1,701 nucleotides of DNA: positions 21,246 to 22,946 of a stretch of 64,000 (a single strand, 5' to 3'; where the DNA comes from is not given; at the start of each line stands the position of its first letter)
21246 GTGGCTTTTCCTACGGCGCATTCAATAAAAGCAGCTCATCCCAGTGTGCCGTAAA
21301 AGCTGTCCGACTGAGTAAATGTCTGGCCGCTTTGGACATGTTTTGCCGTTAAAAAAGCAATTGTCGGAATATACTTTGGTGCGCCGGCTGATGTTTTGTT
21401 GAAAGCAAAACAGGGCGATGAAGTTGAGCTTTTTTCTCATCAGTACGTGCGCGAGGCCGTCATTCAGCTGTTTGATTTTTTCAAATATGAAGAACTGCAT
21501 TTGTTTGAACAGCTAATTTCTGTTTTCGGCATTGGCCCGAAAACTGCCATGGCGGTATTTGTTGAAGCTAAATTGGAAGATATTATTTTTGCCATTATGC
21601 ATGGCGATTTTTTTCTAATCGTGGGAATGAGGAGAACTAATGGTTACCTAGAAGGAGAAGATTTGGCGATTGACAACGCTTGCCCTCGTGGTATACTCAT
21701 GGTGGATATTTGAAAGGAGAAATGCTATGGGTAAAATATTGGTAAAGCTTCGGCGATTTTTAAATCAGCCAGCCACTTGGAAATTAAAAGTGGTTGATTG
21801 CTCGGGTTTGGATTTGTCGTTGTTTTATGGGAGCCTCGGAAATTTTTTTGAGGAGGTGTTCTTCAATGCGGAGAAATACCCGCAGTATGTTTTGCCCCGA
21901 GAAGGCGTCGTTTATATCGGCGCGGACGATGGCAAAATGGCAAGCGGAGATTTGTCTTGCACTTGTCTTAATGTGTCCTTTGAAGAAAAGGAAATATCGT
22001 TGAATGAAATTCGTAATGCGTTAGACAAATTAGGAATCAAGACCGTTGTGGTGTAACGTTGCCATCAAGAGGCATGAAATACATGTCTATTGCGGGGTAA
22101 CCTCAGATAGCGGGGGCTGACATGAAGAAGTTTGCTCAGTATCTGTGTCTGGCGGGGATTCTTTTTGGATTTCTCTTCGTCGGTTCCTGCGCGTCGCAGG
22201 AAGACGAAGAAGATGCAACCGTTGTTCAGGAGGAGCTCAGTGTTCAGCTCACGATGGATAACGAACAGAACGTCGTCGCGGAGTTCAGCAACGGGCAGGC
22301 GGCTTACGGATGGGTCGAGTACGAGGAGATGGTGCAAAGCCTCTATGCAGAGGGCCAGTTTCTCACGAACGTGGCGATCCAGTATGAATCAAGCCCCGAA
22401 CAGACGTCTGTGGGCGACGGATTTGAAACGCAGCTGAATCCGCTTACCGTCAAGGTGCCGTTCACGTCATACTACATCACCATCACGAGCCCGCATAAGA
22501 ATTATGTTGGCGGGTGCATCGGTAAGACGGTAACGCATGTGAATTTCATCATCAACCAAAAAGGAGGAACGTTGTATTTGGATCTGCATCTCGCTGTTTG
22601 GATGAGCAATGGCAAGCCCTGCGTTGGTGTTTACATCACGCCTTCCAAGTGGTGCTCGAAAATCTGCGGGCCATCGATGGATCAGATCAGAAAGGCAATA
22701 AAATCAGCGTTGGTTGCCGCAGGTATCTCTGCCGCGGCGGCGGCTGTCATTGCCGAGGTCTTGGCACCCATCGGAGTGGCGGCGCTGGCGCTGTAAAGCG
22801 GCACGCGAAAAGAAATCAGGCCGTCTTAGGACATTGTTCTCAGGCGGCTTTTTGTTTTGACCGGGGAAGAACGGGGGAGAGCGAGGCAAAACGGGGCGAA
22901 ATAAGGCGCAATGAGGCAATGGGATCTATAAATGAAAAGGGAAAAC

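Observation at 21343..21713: Diverged chimeric copy fusing the 3' end of the U32 peptidase gene to the middle of ruvA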

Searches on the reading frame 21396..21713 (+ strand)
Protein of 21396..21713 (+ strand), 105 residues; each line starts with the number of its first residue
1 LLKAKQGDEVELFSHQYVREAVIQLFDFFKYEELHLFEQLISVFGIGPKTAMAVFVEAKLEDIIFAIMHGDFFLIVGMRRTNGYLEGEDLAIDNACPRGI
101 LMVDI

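Call 12: search_protein_families(library=pfam, proteins=[window:21396-21713:+], max_evalue=0.01)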
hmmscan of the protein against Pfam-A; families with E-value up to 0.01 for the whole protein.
window:21396-21713:+ (105 aa): 2 families
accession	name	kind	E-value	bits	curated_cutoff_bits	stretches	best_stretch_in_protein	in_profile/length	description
PF14520.12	HHH_5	-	0.0047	17.8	27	1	37-63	1-29/57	Helix-hairpin-helix domain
PF01330.27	RuvA_N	-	0.0049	17.4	23.6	0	5-26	39-60/61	RuvA N terminal domain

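Call 21: find_homologous_proteins(query=window:21396-21713:+, max_evalue=0.001)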
Query window:21396-21713:+ (105 aa): 1 proteins with E <= 0.001 among 1 candidates.
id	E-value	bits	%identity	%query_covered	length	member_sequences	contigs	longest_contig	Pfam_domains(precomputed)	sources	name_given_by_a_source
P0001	3.6e-62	225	100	100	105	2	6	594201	-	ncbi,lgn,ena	-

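Call 25: search_protein_families(library=phrogs, proteins=[window:21396-21713:+], max_evalue=0.01)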
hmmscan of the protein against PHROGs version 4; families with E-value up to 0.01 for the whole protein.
window:21396-21713:+ (105 aa): 0 families

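Call 26: search_protein_families(library=ncbifam, proteins=[window:21396-21713:+], max_evalue=0.01)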
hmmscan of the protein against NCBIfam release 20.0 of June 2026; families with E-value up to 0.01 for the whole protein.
window:21396-21713:+ (105 aa): 2 families
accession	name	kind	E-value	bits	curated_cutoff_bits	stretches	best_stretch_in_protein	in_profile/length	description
TIGR00084.2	ruvA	equivalog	9.3e-18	64.6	85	1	5-72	41-109/202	Holliday junction branch migration protein RuvA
NF011194.0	PRK14600.1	equivalog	1.5e-08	34.6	180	1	4-71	38-106/188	Holliday junction branch migration protein RuvA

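Call 62: list_cluster_members(proteins=[P0001, P0005, P0002])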
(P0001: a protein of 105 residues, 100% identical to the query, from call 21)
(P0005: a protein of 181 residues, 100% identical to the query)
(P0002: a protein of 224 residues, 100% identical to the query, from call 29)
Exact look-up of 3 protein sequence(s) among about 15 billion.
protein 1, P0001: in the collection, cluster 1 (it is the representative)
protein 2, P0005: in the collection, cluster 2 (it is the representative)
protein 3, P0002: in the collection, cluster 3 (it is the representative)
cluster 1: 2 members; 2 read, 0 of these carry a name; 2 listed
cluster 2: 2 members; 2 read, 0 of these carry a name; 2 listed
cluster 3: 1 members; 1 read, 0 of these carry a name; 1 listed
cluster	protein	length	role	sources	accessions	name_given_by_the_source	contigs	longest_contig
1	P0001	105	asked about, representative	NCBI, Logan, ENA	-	-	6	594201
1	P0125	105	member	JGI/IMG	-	-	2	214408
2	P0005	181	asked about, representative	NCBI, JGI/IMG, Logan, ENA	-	-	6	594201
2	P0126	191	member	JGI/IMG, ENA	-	-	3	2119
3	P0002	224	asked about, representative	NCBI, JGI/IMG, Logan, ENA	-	-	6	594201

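Call 64: find_encoding_contigs(protein=P0125, flank=10000, max_places=5)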
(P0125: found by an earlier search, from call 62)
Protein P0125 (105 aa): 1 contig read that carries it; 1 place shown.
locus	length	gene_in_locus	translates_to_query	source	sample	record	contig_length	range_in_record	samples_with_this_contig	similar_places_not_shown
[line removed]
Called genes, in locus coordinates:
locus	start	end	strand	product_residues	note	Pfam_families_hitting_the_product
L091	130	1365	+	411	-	PF01136:Peptidase_U32, PF16325:Peptidase_U32_C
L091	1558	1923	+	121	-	-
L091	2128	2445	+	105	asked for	-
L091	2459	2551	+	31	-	?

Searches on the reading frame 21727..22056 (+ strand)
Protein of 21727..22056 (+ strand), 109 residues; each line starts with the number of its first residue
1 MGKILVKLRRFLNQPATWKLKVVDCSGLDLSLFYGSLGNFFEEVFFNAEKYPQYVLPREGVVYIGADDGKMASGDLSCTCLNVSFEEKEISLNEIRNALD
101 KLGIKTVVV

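Call 12: search_protein_families(library=pfam, proteins=[window:21727-22056:+], max_evalue=0.01)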
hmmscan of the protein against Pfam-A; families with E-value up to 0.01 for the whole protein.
window:21727-22056:+ (109 aa): 0 families

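Call 18: find_encoding_contigs(protein=window:21727-22056:+, flank=10000, max_places=10)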
Protein window:21727-22056:+ (109 aa): 10 contigs read that carry it; 7 places shown.
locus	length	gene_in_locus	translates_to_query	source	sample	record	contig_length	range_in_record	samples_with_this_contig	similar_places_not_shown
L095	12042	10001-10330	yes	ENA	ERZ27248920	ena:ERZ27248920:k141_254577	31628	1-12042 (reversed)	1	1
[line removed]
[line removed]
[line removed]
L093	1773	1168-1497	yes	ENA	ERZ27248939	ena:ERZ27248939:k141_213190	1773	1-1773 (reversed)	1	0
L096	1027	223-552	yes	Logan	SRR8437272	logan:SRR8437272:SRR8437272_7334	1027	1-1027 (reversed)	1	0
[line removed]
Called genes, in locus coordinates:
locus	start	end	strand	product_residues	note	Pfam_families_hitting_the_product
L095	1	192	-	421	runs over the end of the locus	PF00037:Fer4 (weak), PF12838:Fer4_7 (weak), PF13187:Fer4_9 (weak), PF13237:Fer4_10 (weak)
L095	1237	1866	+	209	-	PF02698:DUF218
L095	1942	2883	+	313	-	PF01784:DUF34_NIF3 (faint)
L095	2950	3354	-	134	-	-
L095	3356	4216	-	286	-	-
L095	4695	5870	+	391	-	PF07690:MFS_1, PF12832:MFS_1_like (weak), PF07690:MFS_1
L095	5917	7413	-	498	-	-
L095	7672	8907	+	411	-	PF01136:Peptidase_U32, PF16325:Peptidase_U32_C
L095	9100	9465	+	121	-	-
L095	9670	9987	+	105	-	-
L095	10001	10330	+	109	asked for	-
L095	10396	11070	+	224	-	-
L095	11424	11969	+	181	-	PF01330:RuvA_N, PF00633:HHH (faint), PF14520:HHH_5, PF21176:RecR_HhH (faint), PF07499:RuvA_C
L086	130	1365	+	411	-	PF01136:Peptidase_U32, PF16325:Peptidase_U32_C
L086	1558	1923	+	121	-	-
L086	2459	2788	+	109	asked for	-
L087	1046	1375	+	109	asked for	-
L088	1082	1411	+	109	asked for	-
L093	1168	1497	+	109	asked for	-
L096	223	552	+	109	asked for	-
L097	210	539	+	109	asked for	-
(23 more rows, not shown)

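Call 25: search_protein_families(library=phrogs, proteins=[window:21727-22056:+], max_evalue=0.01)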
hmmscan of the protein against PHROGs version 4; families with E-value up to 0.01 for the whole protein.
window:21727-22056:+ (109 aa): 0 families

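Call 26: search_protein_families(library=ncbifam, proteins=[window:21727-22056:+], max_evalue=0.01)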
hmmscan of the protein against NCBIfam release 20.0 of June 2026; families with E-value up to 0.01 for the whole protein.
window:21727-22056:+ (109 aa): 0 families

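Call 59: find_related_loci(query=window:21727-22056:+, collection=viral_contigs, flank=8000)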
Query window:21727-22056:+ (109 aa) in viral_contigs; peptide patterns used: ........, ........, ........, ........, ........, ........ (x = any residue, [..] = any of these).
19 stretches matched a pattern, but none encodes a relative of the query by tblastn (E <= 1e-3).

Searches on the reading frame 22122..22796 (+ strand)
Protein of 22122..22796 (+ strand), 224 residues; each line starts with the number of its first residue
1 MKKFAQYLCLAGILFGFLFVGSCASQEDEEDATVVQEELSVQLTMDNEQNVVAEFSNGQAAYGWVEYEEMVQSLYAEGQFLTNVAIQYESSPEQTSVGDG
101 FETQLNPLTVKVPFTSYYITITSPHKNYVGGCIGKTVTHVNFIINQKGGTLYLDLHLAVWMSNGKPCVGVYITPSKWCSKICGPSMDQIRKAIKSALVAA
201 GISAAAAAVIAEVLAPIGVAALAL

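Call 12: search_protein_families(library=pfam, proteins=[window:22122-22796:+], max_evalue=0.01)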
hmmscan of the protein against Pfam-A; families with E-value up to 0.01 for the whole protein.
window:22122-22796:+ (224 aa): 0 families

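Call 25: search_protein_families(library=phrogs, proteins=[window:22122-22796:+], max_evalue=0.01)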
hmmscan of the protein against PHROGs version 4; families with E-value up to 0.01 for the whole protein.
window:22122-22796:+ (224 aa): 0 families

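Call 26: search_protein_families(library=ncbifam, proteins=[window:22122-22796:+], max_evalue=0.01)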
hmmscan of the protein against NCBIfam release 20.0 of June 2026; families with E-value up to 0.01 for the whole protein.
window:22122-22796:+ (224 aa): 1 family
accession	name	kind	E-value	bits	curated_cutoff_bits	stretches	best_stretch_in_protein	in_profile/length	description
NF047803.1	LIC12338_lipo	equivalog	0.0082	16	90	0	1-33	1-36/66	LIC12338 family lipoprotein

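Call 29: find_homologous_proteins(query=window:22122-22796:+, max_evalue=0.001)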
Query window:22122-22796:+ (224 aa): 1 proteins with E <= 0.001 among 1624 candidates.
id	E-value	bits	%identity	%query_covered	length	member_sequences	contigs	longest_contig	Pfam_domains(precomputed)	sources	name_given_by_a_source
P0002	9.6e-145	497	100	100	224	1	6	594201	-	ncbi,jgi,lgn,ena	-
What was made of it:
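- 22122..22796 (+): 224-aa predicted lipoprotein (lipobox LFVGSC) with GC3 0.66, a compositional outlier. It is followed by a terminator-like hairpin at about 22818-22858. It finds only itself among 5.8 billion proteins (call 29).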

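Call 60: find_related_loci(query=window:22122-22796:+, collection=viral_contigs, flank=8000)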
Query window:22122-22796:+ (224 aa) in viral_contigs; peptide patterns used: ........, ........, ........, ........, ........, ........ (x = any residue, [..] = any of these).
10 stretches matched a pattern, but none encodes a relative of the query by tblastn (E <= 1e-3).
